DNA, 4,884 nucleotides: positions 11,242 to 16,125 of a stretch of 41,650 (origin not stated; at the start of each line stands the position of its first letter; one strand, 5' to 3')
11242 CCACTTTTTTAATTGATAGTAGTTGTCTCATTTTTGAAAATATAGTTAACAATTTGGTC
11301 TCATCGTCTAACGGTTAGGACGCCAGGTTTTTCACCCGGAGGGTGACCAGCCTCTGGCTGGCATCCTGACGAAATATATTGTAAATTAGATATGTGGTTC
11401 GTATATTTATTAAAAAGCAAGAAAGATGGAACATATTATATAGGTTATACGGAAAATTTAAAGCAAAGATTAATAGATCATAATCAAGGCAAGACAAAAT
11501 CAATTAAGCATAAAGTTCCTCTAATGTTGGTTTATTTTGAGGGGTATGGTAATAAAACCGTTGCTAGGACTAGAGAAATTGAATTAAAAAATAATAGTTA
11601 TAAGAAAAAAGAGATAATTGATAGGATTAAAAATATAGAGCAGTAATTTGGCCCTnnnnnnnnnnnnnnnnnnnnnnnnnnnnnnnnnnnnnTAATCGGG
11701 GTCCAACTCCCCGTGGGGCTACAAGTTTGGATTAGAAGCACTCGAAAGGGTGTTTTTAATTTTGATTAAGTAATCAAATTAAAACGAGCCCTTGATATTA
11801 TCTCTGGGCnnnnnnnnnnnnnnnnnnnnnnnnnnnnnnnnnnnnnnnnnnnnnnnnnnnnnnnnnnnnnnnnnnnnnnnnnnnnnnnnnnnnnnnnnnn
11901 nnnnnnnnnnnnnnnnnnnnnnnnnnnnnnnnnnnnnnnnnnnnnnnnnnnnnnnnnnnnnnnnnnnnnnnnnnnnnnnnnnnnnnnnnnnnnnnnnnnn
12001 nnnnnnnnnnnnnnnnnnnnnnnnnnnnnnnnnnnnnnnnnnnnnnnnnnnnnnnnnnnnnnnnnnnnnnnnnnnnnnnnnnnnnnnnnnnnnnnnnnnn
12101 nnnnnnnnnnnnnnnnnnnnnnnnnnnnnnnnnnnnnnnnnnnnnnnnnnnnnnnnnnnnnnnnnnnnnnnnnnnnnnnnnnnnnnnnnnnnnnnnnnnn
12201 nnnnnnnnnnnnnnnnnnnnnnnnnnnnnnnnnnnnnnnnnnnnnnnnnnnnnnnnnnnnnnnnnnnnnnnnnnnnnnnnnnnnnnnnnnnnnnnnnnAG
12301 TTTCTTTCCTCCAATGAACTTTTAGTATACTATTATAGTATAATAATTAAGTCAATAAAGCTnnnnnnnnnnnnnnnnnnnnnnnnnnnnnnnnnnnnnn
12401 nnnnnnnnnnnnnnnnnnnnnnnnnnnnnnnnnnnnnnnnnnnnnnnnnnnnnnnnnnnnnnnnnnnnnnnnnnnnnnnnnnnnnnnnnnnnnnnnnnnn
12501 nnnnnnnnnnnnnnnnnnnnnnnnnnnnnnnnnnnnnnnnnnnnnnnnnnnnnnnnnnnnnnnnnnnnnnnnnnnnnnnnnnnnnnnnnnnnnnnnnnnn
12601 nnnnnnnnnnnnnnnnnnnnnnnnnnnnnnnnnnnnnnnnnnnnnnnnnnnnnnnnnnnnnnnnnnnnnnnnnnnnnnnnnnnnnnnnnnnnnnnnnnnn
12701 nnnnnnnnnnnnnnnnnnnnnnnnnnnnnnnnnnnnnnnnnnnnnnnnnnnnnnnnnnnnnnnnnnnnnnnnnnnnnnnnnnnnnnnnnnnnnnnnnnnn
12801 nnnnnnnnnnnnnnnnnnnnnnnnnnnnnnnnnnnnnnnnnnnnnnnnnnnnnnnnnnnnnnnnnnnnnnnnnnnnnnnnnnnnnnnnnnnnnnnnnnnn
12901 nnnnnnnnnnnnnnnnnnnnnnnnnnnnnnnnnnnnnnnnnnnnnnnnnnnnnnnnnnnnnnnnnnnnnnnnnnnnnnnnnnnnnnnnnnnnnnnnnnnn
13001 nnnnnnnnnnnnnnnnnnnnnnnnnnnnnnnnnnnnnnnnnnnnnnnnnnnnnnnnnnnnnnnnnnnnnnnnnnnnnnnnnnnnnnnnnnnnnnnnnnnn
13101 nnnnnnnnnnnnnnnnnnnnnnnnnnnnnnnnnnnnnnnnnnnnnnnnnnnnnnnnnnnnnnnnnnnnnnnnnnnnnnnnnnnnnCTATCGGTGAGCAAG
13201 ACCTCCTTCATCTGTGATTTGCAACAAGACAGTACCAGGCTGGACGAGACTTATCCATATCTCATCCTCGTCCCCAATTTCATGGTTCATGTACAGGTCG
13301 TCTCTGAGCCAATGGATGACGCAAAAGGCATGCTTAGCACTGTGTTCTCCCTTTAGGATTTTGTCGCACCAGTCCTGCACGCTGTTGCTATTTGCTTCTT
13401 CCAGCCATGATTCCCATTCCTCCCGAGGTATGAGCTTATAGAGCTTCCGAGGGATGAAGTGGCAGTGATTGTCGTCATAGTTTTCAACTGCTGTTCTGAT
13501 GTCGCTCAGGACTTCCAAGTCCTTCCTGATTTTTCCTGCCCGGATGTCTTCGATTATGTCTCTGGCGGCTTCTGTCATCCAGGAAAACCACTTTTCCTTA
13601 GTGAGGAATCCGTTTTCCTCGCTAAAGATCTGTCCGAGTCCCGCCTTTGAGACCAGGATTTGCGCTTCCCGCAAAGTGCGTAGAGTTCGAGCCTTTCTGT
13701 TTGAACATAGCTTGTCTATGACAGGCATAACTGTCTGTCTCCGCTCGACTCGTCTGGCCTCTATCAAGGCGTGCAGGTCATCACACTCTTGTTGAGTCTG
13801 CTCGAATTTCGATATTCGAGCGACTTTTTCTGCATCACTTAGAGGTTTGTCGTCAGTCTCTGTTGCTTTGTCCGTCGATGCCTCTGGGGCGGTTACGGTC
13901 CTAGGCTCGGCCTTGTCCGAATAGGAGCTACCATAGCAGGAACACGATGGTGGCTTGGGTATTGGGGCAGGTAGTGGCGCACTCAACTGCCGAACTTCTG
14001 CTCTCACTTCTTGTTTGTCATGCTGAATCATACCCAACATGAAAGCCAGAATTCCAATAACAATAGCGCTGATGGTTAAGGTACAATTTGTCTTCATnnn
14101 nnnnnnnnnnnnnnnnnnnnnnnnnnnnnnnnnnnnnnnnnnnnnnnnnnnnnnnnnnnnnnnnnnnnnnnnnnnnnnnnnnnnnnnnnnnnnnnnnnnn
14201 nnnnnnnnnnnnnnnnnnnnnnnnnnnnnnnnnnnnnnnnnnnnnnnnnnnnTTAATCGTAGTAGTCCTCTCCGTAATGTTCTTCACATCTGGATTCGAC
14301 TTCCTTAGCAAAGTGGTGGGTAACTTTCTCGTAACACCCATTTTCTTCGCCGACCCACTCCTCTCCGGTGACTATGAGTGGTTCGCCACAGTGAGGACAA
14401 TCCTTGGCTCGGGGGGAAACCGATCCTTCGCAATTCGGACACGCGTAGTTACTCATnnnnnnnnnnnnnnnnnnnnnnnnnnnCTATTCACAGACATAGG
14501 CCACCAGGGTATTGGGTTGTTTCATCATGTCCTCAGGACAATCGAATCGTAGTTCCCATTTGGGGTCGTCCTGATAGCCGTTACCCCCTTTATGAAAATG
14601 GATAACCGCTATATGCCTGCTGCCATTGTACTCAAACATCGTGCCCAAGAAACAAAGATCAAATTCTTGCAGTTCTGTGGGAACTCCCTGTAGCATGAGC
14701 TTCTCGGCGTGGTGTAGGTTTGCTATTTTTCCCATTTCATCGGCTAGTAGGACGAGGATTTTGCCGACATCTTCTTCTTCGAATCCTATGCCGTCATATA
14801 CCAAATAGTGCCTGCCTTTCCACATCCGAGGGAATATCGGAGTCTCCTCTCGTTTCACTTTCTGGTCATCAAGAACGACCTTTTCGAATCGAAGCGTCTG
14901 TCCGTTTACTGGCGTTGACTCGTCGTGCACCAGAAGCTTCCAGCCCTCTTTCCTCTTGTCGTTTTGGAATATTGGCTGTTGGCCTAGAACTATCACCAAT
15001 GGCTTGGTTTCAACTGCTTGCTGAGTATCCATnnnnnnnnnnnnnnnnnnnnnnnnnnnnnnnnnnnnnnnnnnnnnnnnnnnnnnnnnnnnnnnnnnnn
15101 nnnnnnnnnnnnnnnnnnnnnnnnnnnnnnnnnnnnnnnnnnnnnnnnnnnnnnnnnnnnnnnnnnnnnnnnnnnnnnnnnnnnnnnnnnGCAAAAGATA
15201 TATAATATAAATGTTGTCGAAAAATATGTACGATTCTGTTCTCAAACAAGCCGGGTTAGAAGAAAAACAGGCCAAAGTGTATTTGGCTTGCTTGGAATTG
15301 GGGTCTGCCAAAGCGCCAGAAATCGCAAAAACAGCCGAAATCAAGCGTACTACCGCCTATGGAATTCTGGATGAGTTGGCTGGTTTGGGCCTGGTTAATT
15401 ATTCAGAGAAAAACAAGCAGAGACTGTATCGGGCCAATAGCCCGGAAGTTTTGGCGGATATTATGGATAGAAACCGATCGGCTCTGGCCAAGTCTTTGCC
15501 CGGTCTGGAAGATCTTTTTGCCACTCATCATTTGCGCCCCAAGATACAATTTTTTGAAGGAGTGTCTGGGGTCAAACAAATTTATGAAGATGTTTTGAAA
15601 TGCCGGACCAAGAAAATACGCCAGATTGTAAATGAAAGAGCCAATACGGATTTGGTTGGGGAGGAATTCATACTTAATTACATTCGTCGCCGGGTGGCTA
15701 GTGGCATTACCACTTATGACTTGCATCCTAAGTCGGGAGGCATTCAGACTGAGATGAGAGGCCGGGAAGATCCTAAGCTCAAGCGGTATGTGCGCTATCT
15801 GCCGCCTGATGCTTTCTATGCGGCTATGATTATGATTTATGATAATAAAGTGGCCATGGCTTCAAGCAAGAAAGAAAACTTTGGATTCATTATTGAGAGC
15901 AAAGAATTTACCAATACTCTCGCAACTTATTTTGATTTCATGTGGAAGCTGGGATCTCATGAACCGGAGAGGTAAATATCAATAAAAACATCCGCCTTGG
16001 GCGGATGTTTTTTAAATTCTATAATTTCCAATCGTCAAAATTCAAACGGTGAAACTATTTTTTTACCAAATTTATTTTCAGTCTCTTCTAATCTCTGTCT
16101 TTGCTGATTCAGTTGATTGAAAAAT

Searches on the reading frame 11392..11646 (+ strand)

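Call 68: search_protein_families(library=phrogs, proteins=[window:11392-11646:+], max_evalue=0.01)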
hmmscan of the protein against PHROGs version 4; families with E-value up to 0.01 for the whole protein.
window:11392-11646:+ (84 aa): 3 families
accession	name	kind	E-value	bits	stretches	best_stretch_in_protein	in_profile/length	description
phrog_7168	-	DNA, RNA and nucleotide metabolism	0.0042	17.6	1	1-55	1-55/284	homing endonuclease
phrog_4284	-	unknown function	0.0089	16.8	0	3-37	86-122/171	-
phrog_18781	-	unknown function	0.0099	16.2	0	3-72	8-78/222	-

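Call 69: search_protein_families(library=padloc, proteins=[window:11392-11646:+], max_evalue=0.01)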
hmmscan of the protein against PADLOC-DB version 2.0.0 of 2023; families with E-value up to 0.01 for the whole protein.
window:11392-11646:+ (84 aa): 2 families
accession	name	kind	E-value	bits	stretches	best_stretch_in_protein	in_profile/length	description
PDLC04925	PDC-S14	-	0.00069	16.7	1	4-34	65-99/301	-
PDLC04923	PDC-S14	-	0.0011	16.1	1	4-34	73-108/320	-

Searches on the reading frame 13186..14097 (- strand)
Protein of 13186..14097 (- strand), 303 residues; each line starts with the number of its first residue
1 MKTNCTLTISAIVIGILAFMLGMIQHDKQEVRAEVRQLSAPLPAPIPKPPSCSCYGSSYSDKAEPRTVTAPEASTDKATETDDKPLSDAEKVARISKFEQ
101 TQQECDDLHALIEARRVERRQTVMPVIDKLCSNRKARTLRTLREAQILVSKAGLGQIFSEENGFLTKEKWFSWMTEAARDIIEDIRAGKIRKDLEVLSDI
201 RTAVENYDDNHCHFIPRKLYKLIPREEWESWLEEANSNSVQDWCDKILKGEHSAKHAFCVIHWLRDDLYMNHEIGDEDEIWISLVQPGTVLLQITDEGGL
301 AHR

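Call 4: search_protein_families(library=pfam, proteins=[window:13186-14097:-], max_evalue=0.01)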
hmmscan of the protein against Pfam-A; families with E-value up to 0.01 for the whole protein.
window:13186-14097:- (303 aa): 0 families

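Call 49: find_related_loci(query=window:13186-14097:-, collection=metagenome_contigs, flank=10000)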
Query window:13186-14097:- (303 aa) in metagenome_contigs; peptide patterns used: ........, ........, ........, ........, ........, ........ (x = any residue, [..] = any of these).
25 stretches matched a pattern, but none encodes a relative of the query by tblastn (E <= 1e-3).

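Call 68: search_protein_families(library=phrogs, proteins=[window:13186-14097:-], max_evalue=0.01)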
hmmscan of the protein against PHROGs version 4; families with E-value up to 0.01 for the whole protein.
window:13186-14097:- (303 aa): 0 families

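Call 69: search_protein_families(library=padloc, proteins=[window:13186-14097:-], max_evalue=0.01)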
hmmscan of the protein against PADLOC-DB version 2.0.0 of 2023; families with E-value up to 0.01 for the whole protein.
window:13186-14097:- (303 aa): 0 families

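Call 82: search_protein_families(library=ncbifam, proteins=[window:13186-14097:-], max_evalue=0.01)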
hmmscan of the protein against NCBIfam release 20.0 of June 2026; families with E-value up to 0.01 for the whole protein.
window:13186-14097:- (303 aa): 0 families

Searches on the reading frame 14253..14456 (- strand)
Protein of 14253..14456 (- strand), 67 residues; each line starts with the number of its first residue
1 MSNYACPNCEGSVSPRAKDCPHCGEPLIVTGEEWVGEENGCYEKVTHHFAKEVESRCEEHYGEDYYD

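Call 4: search_protein_families(library=pfam, proteins=[window:14253-14456:-], max_evalue=0.01)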
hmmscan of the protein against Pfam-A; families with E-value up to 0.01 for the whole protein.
window:14253-14456:- (67 aa): 4 families
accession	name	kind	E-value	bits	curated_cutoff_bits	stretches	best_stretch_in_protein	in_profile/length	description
PF13248.11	Zn_ribbon_3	-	1.1e-05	25.1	27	1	3-27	2-26/26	zinc-ribbon domain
PF12773.13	DZR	-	0.00058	20.4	27.3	1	6-38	1-24/45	Double zinc ribbon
PF13240.11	Zn_Ribbon_1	-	0.0018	18.4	25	1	6-27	2-23/23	zinc-ribbon domain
PF10571.15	UPF0547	-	0.0099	16.4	29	0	6-24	3-21/26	Uncharacterised protein family UPF0547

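Call 68: search_protein_families(library=phrogs, proteins=[window:14253-14456:-], max_evalue=0.01)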
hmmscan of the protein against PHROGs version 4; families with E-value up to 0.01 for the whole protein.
window:14253-14456:- (67 aa): 4 families
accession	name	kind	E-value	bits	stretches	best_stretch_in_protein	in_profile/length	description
phrog_6586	-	unknown function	7.2e-05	23.7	1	3-30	3-30/129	-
phrog_9700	-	unknown function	0.0022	18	1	1-62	4-65/483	-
phrog_8436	-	unknown function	0.0032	18.5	1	4-39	64-99/110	-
phrog_10714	-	unknown function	0.0042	18.3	1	4-27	74-99/109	-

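Call 69: search_protein_families(library=padloc, proteins=[window:14253-14456:-], max_evalue=0.01)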
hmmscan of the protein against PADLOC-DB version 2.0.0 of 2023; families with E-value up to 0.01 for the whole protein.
window:14253-14456:- (67 aa): 0 families

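Call 82: search_protein_families(library=ncbifam, proteins=[window:14253-14456:-], max_evalue=0.01)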
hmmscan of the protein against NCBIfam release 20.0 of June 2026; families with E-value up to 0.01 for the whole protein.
window:14253-14456:- (67 aa): 0 families

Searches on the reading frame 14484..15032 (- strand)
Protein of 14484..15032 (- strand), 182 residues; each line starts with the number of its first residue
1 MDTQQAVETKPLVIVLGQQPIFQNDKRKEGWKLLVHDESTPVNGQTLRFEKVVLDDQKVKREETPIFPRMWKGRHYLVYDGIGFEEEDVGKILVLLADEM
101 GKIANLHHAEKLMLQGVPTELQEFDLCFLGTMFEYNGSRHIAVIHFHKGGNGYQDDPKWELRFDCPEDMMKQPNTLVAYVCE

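Call 4: search_protein_families(library=pfam, proteins=[window:14484-15032:-], max_evalue=0.01)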
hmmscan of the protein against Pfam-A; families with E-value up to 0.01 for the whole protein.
window:14484-15032:- (182 aa): 0 families

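Call 68: search_protein_families(library=phrogs, proteins=[window:14484-15032:-], max_evalue=0.01)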
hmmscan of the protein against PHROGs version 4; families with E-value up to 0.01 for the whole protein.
window:14484-15032:- (182 aa): 0 families

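Call 69: search_protein_families(library=padloc, proteins=[window:14484-15032:-], max_evalue=0.01)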
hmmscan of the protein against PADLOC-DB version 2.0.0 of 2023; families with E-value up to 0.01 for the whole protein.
window:14484-15032:- (182 aa): 0 families

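Call 79: find_related_loci(query=window:14484-15032:-, collection=viral_contigs, flank=5000)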
Query window:14484-15032:- (182 aa) in viral_contigs; peptide patterns used: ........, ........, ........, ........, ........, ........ (x = any residue, [..] = any of these).
1 stretches matched a pattern, but none encodes a relative of the query by tblastn (E <= 1e-3).

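Call 82: search_protein_families(library=ncbifam, proteins=[window:14484-15032:-], max_evalue=0.01)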
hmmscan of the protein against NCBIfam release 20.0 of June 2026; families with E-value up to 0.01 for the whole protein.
window:14484-15032:- (182 aa): 0 families

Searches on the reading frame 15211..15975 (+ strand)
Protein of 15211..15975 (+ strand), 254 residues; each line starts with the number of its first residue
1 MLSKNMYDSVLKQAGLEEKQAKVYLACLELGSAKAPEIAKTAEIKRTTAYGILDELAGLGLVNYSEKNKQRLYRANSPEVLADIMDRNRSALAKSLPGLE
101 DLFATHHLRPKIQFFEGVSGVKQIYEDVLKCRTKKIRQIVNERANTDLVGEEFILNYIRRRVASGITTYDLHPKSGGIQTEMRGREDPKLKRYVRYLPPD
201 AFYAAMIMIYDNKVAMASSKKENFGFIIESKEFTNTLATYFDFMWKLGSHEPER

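Call 4: search_protein_families(library=pfam, proteins=[window:15211-15975:+], max_evalue=0.01)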
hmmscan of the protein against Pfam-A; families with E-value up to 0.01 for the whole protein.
window:15211-15975:+ (254 aa): 2 families
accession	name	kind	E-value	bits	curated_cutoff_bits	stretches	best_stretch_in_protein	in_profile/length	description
PF01978.25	TrmB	-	3.1e-14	53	25.6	1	11-79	1-68/68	Sugar-specific transcriptional regulator TrmB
PF24033.1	DUF7342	-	0.0012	19.3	31.6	1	34-78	19-63/150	Family of unknown function (DUF7342)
